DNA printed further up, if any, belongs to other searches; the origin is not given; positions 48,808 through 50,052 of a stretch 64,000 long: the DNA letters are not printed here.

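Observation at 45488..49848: Phosphonate cassette with a non-canonical gene set: candidate phosphonolactate catabolic pathway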

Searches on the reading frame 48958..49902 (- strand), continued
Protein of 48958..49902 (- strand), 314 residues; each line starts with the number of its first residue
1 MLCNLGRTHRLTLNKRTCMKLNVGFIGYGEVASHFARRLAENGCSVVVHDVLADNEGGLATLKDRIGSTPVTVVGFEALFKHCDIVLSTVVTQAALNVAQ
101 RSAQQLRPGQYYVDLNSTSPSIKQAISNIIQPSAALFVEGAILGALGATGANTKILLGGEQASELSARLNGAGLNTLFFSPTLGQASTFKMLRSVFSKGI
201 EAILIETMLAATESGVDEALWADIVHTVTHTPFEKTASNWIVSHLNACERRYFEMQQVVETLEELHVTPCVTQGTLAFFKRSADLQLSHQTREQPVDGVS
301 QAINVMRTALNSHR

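Call 66: search_protein_families(library=pfam, proteins=[L094:7904-9346:+, L094:9461-10105:+, L094:10083-10766:+, L094:3490-4710:-, L094:415-2703:+, L093:2704-3693:+, L093:3693-4562:+, L093:5175-5921:+, L093:5977-6819:+, L093:615-1247:+])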
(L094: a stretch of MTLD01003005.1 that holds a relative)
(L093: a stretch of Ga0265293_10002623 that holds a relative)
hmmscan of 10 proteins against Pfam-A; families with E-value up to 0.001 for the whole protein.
L094:7904-9346:+ (480 aa): 2 families
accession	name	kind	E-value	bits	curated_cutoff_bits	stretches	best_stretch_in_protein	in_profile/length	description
PF00939.25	Na_sulph_symp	-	1.3e-149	499.7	27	1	18-479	4-471/472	Sodium:sulfate symporter transmembrane region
PF03600.22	CitMHS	-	2.1e-21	76.9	31.9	1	57-420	3-336/336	Citrate transporter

L094:9461-10105:+ (214 aa): 1 family
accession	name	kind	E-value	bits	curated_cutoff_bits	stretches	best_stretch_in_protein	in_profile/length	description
PF01895.24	PhoU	-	4.2e-36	123.6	23.5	2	2-88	3-89/89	PhoU domain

L094:10083-10766:+ (227 aa): 3 families
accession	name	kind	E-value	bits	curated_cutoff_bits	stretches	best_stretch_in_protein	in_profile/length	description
PF02308.21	MgtC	-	6.8e-41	139.9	31.4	1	16-143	1-120/121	MgtC family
PF01842.31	ACT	-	9.4e-08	32.1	27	1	155-219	3-65/66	ACT domain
PF13291.12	ACT_4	-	1.3e-07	32.6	27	1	153-225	7-79/80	ACT domain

L094:3490-4710:- (406 aa): 2 families
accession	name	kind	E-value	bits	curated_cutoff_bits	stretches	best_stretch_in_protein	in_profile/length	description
PF07690.21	MFS_1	-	1.6e-37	129.7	33.4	2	28-201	3-176/347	Major Facilitator Superfamily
PF05977.19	MFS_3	-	2.3e-07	30.1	27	1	73-394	62-387/524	Transmembrane secretion effector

L094:415-2703:+ (762 aa): 1 family
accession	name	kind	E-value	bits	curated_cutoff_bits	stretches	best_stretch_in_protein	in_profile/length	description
PF02463.25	SMC_N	-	5.4e-06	26.4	40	1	246-541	122-216/220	RecF/RecN/SMC N terminal domain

L093:2704-3693:+ (329 aa): 3 families
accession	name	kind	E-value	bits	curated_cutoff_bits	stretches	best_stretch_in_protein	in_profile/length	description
PF13177.12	DNA_pol3_delta2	-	5.7e-48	163.4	27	1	9-167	1-159/161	DNA polymerase III, delta subunit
PF09115.15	DNApol3-delta_C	-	4.1e-09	37.3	21.7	1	216-325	9-116/117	DNA polymerase III, delta subunit, C terminal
PF00004.35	AAA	-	0.00018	22.4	21.2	1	31-161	2-124/131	ATPase family associated with various cellular activities (AAA)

L093:3693-4562:+ (289 aa): 1 family
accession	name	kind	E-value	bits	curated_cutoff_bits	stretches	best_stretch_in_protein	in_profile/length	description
PF04468.17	PSP1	-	2.1e-38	131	27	1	61-146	1-86/86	PSP1 C-terminal conserved region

L093:5175-5921:+ (248 aa): 18 families
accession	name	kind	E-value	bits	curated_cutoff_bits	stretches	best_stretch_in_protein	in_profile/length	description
PF05175.20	MTS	-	2.3e-13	50.6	23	1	31-131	22-117/170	Methyltransferase small domain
PF13847.12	Methyltransf_31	-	8.7e-11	42.1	27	1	40-166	2-109/145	Methyltransferase domain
PF06325.19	PrmA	-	1.1e-08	35.4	22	1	39-119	159-233/296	Ribosomal protein L11 methyltransferase (PrmA)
PF02475.24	TRM5-TYW2_MTfase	-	1.2e-08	35.5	28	1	38-120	33-112/164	TRM5/TYW2 methyltransferase domain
PF13649.12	Methyltransf_25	-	2e-08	35.3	27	1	45-118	1-70/97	Methyltransferase domain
PF01135.25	PCMT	-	2.9e-08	34.2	20.3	1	6-117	37-147/210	Protein-L-isoaspartate(D-aspartate) O-methyltransferase (PCMT)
PF07669.17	Eco57I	-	8.8e-07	29.6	25.3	1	100-131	58-93/171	Eco57I restriction-modification methylase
PF12847.13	Methyltransf_18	-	1.1e-06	29.2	27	1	38-101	11-74/151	Methyltransferase domain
PF02384.22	N6_Mtase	-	1.5e-06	28.2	20.4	1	32-127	37-142/311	N-6 DNA Methylase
PF00398.26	RrnaAD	-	2e-06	27.5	24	1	37-110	26-94/263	Ribosomal RNA adenine dimethylase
PF08241.18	Methyltransf_11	-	4.8e-05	24.4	21.2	1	46-118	1-66/95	Methyltransferase domain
PF02390.23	Methyltransf_4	-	0.00017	21.6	24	1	44-108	4-68/173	Putative methyltransferase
PF08242.18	Methyltransf_12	-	0.0002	22.4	30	1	46-119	1-72/98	Methyltransferase domain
PF09445.16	Methyltransf_15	-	0.00025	21.1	22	1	44-122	3-81/165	RNA cap guanine-N2 methyltransferase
PF13489.12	Methyltransf_23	-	0.00042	20.5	27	1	40-117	21-86/164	Methyltransferase domain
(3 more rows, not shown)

L093:5977-6819:+ (280 aa): 1 family
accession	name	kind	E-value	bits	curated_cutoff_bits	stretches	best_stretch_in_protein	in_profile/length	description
PF00590.25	TP_methylase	-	2.1e-35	123.1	27.8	1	7-205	2-211/212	Tetrapyrrole (Corrin/Porphyrin) Methylases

L093:615-1247:+ (210 aa): 1 family
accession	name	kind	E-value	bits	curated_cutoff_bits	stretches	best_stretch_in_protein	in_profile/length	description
PF02223.23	Thymidylate_kin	-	4e-52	177.1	27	1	14-200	2-184/185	Thymidylate kinase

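Call 68: search_protein_families(library=ncbifam, proteins=[L169:2086-2850:+, L112:3421-4101:-, L010:4028-5167:-, L098:3287-4474:+, L097:3993-5351:+], max_evalue=0.00001)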
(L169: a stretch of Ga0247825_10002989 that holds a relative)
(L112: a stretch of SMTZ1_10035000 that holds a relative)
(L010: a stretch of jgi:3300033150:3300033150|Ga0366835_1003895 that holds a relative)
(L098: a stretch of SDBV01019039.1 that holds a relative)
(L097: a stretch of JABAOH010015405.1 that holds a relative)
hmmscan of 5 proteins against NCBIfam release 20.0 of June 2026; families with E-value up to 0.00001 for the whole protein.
L169:2086-2850:+ (254 aa): 4 families
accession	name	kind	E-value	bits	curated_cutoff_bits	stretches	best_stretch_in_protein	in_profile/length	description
TIGR02311.1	HpaI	equivalog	5.3e-53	180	368.8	1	4-234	1-230/249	4-hydroxy-2-oxoheptanedioate aldolase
NF007849.0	PRK10558.1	equivalog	3.5e-46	157.7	393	1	3-232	7-234/256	2-dehydro-3-deoxyglucarate aldolase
TIGR03239.1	GarL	equivalog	9.2e-46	156.4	406.75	1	4-233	1-228/249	2-dehydro-3-deoxyglucarate aldolase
NF007521.0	PRK10128.1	equivalog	6.5e-45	153.7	441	1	3-232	6-234/267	2-keto-3-deoxy-L-rhamnonate aldolase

L112:3421-4101:- (226 aa): 10 families
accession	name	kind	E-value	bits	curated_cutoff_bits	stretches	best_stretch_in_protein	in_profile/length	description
TIGR03351.1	PhnX-like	hypoth_equivalog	2e-43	148.9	218.9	1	9-220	2-219/220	phosphonatase-like hydrolase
TIGR01422.2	phosphonatase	equivalog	2.8e-33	115.3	220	1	68-195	76-203/251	phosphonoacetaldehyde hydrolase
NF009804.0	PRK13288.1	equivalog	8.5e-11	41.7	218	1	8-216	3-206/215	pyrophosphatase PpaX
NF053653.1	InDiPhoBT2121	equivalog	1.7e-09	37.6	245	1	58-217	56-212/216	inorganic diphosphatase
NF009695.0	PRK13222.1-2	equivalog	2.4e-08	33.7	225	1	63-222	67-224/226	phosphoglycolate phosphatase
TIGR01509.1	HAD-SF-IA-v3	subfamily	1e-07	32.2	29.4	1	132-190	98-153/154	HAD-IA family hydrolase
TIGR01454.1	AHBA_synth_RP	hypoth_equivalog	1.7e-07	31.1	246.65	1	89-206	75-189/205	AHBA synthesis associated protein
NF008087.0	PRK10826.1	equivalog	1e-06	28.5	191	1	3-192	2-192/222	hexitol phosphatase HxpB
NF009696.0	PRK13222.1-3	equivalog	1.5e-06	28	359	1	8-194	3-189/223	N-acetylmuramic acid 6-phosphate phosphatase MupP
NF008610.0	PRK11587.1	equivalog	5.9e-06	25.8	282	1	11-195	6-185/219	sugar phosphatase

L010:4028-5167:- (379 aa): 26 families (the best 25 are shown)
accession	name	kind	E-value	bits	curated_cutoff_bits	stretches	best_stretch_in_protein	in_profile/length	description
TIGR03297.1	Ppyr-DeCO2ase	equivalog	1.8e-136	454.9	312.5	1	16-376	2-359/360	phosphonopyruvate decarboxylase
TIGR03846.1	sulfopy_beta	equivalog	2.1e-40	138.6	221.5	1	191-376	1-180/182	sulfopyruvate decarboxylase subunit beta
NF004813.0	PRK06163.1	equivalog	4.5e-31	108.1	240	1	184-373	8-192/202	hypothetical protein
TIGR03845.1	sulfopyru_alph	equivalog_domain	2.1e-24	86.2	147.95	1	6-167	3-157/160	sulfopyruvate decarboxylase subunit alpha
TIGR00118.1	acolac_lg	equivalog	1e-12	47.4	538.35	1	198-353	370-536/557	biosynthetic-type acetolactate synthase large subunit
NF006052.0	PRK08199.1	subfamily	1e-12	47.2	539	1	160-352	338-538/559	thiamine pyrophosphate protein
NF006016.1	PRK08155.1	equivalog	5.3e-12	44.9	870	0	200-353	371-534/554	acetolactate synthase large subunit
TIGR04377.1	myo_inos_iolD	equivalog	1.1e-11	44.2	715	1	174-299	374-501/616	3D-(3,5/4)-trihydroxycyclohexane-1,2-dione acylhydrolase (decyclizing)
NF005860.0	PRK07789.1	equivalog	3.2e-11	42.2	881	1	12-125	45-155/615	acetolactate synthase large subunit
NF004710.0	PRK06048.1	equivalog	6.9e-11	41.3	976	0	7-124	14-127/561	acetolactate synthase large subunit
NF006524.0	PRK08978.1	equivalog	2.2e-10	39.4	738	0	193-352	356-525/548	acetolactate synthase 2 catalytic subunit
NF005485.1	PRK07092.1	equivalog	7.2e-10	38.3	493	1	174-352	333-519/523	benzoylformate decarboxylase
NF005651.0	PRK07418.1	subfamily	2.3e-09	36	942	0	39-155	58-168/617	acetolactate synthase large subunit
NF005760.0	PRK07586.1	equivalog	3e-09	36.4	363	1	174-349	323-512/514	acetolactate synthase large subunit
NF005058.0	PRK06466.1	equivalog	3.4e-08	32.4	951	0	35-102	36-101/574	acetolactate synthase 3 large subunit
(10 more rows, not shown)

L098:3287-4474:+ (395 aa): 15 families
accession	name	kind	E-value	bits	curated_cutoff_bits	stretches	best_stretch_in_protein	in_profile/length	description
NF040868.1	carboxypep_CpsA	equivalog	4.3e-107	358.2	500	1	3-390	2-386/391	carboxypeptidase CpsA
TIGR01891.1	amidohydrolases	subfamily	1.3e-104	350.3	153.75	1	16-381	1-365/366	amidohydrolase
NF038260.1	ectoine_DoeB_2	equivalog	4.3e-91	305.6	550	1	17-389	9-375/378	N(2)-acetyl-L-2,4-diaminobutanoate deacetylase DoeB2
TIGR01910.1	DapE-ArgE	subfamily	1.5e-10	40.9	217.6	1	187-318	176-312/373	ArgE/DapE family deacylase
NF005602.0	PRK07338.1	equivalog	6.2e-10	38.2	357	1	190-296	206-309/409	hydrolase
TIGR01246.1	dapE_proteo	equivalog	6.7e-10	38.5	361.8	1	37-303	22-293/370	succinyl-diaminopimelate desuccinylase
NF006365.0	PRK08588.1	subfamily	1.1e-09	38.1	289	1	123-355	121-347/383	succinyl-diaminopimelate desuccinylase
TIGR01879.1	hydantase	subfamily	6.2e-09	35.3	204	1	177-321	197-339/401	hydantoinase/carbamoylase family amidase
NF009557.0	PRK13009.1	equivalog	3.5e-08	33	284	1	192-299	184-293/377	succinyl-diaminopimelate desuccinylase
NF006771.0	PRK09290.1-5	subfamily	7.4e-07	28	399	1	177-320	205-346/413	allantoate amidohydrolase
NF006401.0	PRK08651.1-4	equivalog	1.2e-06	27.8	381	1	133-322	136-306/376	succinyl-diaminopimelate desuccinylase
TIGR01900.1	dapE-gram_pos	equivalog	2e-06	26.9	304.2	1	71-285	55-264/351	succinyl-diaminopimelate desuccinylase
NF009555.0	PRK13004.1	equivalog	3.2e-06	26.3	321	0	3-242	4-238/399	YgeY family selenium metabolism-linked hydrolase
NF005710.0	PRK07522.1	subfamily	3.4e-06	26.5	412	1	192-322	185-323/391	acetylornithine deacetylase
NF058540.1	Ncarbamyl_ErtE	equivalog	4.8e-06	25.4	520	1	171-320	199-351/418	N-carbamyl-l-glutamate amidohydrolase ErtE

L097:3993-5351:+ (452 aa): 20 families
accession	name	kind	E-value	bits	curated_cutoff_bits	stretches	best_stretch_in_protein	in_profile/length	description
TIGR00712.1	glpT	equivalog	3.6e-114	382.2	632.55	1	21-439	13-436/440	glycerol-3-phosphate transporter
TIGR00881.1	2A0104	subfamily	2.7e-111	372.2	407.75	1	43-420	1-379/379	phosphoglycerate transporter protein PgtP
NF008433.0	PRK11273.1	equivalog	2.7e-107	359.7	748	1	22-439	14-436/452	glycerol-3-phosphate transporter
NF008661.1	PRK11663.1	subfamily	4.2e-106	355.6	564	1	17-433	10-426/439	MFS transporter family glucose-6-phosphate receptor UhpC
NF047787.1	PhglyTportPgtP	equivalog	4.4e-77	259.8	750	1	22-438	14-437/451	phosphoglycerate transporter PgtP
NF007107.1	PRK09556.1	equivalog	2.7e-65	221.2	497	1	36-416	29-418/469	hexose-6-phosphate:phosphate antiporter UhpT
TIGR00893.1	2A0114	subfamily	1.6e-42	145.9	395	1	44-432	1-392/399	D-galactonate transporter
TIGR00895.1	2A0115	subfamily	5.5e-20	71.7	418.55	1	29-378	10-365/398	aromatic acid/H+ symport family MFS transporter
TIGR00886.1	2A0108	subfamily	1.7e-16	60.3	311.7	1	37-400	1-368/368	NarK family nitrate/nitrite MFS transporter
TIGR00894.1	2A0114euk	subfamily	2.3e-14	52.8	626.45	1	69-297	73-301/465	Na(+)-dependent inorganic phosphate cotransporter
NF049980.1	SfMCT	equivalog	2.6e-10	39.5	320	1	62-392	27-343/378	L-lactate MFS transporter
NF008586.0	PRK11551.1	equivalog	4.8e-10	39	410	1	38-368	16-325/406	3-(3-hydroxy-phenyl)propionate transporter MhpT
TIGR00711.1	efflux_EmrB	subfamily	9.5e-09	34.5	230.2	1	38-210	3-179/485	DHA2 family efflux MFS transporter permease subunit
TIGR00880.1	2_A_01_02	superfamily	1.6e-08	34.8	131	1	83-207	5-134/141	multidrug resistance protein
NF038246.1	bile_salt_MFS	equivalog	1.9e-08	33.6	400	1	59-427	28-393/408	conjugated bile salt MFS transporter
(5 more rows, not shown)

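Call 77: search_protein_representatives(protein=window:48958-49848:-)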
Query: 296 residues. Proteins with E-value up to 0.001 (for the whole library): 2501; up to 1e-10: 1062; up to 1e-30: 74. The best 150 are listed.
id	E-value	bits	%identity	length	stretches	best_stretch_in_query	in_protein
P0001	2.4e-187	637.0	99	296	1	1-296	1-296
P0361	6.8e-71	255.2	46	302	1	4-272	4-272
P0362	7.0e-66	238.8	43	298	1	4-278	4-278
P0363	1.4e-61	224.6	48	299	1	4-234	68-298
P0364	4.7e-60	219.7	43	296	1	4-285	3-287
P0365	8.7e-57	208.9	41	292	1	8-280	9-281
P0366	1.7e-56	208.0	44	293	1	4-280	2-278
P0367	2.6e-55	204.1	43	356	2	59-277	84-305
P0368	6.4e-55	202.8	42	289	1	3-284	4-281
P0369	1.9e-52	194.7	36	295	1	4-289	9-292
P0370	7.1e-51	189.6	37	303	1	3-285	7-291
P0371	4.4e-47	177.1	38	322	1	5-272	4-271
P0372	5.7e-46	173.5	38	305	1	2-267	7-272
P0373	2.9e-45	171.2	48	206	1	4-193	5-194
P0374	3.1e-45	171.1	35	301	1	7-278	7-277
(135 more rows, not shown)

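Call 78: search_dna_similar(query=window:48958-49848:-, collection=plasmids, mode=protein, max_evalue=1e-20, max_rows=25)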
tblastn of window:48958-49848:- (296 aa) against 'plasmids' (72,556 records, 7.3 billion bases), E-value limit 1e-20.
Records with a match: 38; places in all: 38; records where one place covers at least 80% of the query: 37.
Best place of each record, by identity: <60% 38.
By first word of the organism name: Roseomonas 11; Ralstonia 5; Sinorhizobium 3; Rhizobium 2; Acidovorax 2; Priestia 2; Aminobacter 1; Shinella 1; Pantoea 1; Natrinema 1; and 9 more.
By predicted mobility (MOB-suite, as given by PLSDB): non-mobilizable 35; mobilizable 2; conjugative 1.
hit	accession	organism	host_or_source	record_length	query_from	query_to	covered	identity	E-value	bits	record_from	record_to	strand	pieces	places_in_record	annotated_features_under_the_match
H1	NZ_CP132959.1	Aminobacter niigataensis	cell culture,sediment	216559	5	253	84%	37.3%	1e-32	134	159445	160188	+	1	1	NAD(P)-dependent oxidoreductase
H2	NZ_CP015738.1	Shinella sp. HZN7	-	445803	5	267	89%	32.6%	3e-22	103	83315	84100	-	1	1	NAD(P)-dependent oxidoreductase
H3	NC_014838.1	Pantoea sp. At-9b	-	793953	3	278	93%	30.9%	4e-23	106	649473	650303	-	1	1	NAD(P)-dependent oxidoreductase | 4-oxalomesaconate tautomerase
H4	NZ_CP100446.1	Natrinema caseinilyticum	marine sediment,sediment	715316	5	273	91%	31.5%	4e-22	103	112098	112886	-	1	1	NAD(P)-binding domain-containing protein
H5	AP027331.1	Sphingobium sp. TomTYG65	-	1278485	1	258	87%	32.7%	2e-23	107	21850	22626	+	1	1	6-phosphogluconate dehydrogenase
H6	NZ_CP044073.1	Pseudomonas oryzihabitans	Homo sapiens,clinical isolate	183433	4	279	93%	30.4%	6e-29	123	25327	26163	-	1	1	DUF1932 domain-containing protein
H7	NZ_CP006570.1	Sodalis praecaptivus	-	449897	1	257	87%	32.6%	6e-30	126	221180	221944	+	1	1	NAD(P)-dependent oxidoreductase | 4-oxalomesaconate tautomerase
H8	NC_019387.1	Thermus oshimai JL-2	-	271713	1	262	89%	31.2%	5e-25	111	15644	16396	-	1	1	NAD(P)-dependent oxidoreductase | 4-carboxy-4-hydroxy-2-oxoadipate aldolase/oxaloacetate decarboxylase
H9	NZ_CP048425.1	Rhizobium daejeonense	Cell,soil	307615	4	255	85%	32.0%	4e-23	106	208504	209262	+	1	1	DUF1932 domain-containing protein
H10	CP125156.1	Klebsiella pneumoniae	-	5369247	3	247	83%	32.9%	8e-28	120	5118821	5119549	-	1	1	DUF1932 domain-containing protein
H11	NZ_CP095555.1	Roseomonas gilardii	single cell,blood and other clinical ...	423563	1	254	86%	31.6%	1e-26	116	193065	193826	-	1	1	DUF1932 domain-containing protein | amidohydrolase family protein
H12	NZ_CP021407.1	Pacificitalea manganoxidans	cell culture,sediment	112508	3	247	83%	32.7%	3e-24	109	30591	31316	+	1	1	DUF1932 domain-containing protein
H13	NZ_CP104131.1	Sinorhizobium sp. K101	Phaseolus vulgaris,cell ...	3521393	5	255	85%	31.0%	3e-23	106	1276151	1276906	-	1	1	none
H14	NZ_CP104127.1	Sinorhizobium sp. M103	Phaseolus vulgaris,cell ...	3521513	5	255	85%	31.0%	3e-23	106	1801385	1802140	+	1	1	none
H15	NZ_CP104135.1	Sinorhizobium sp. C101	Phaseolus vulgaris,cell ...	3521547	5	255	85%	31.0%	3e-23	106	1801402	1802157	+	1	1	none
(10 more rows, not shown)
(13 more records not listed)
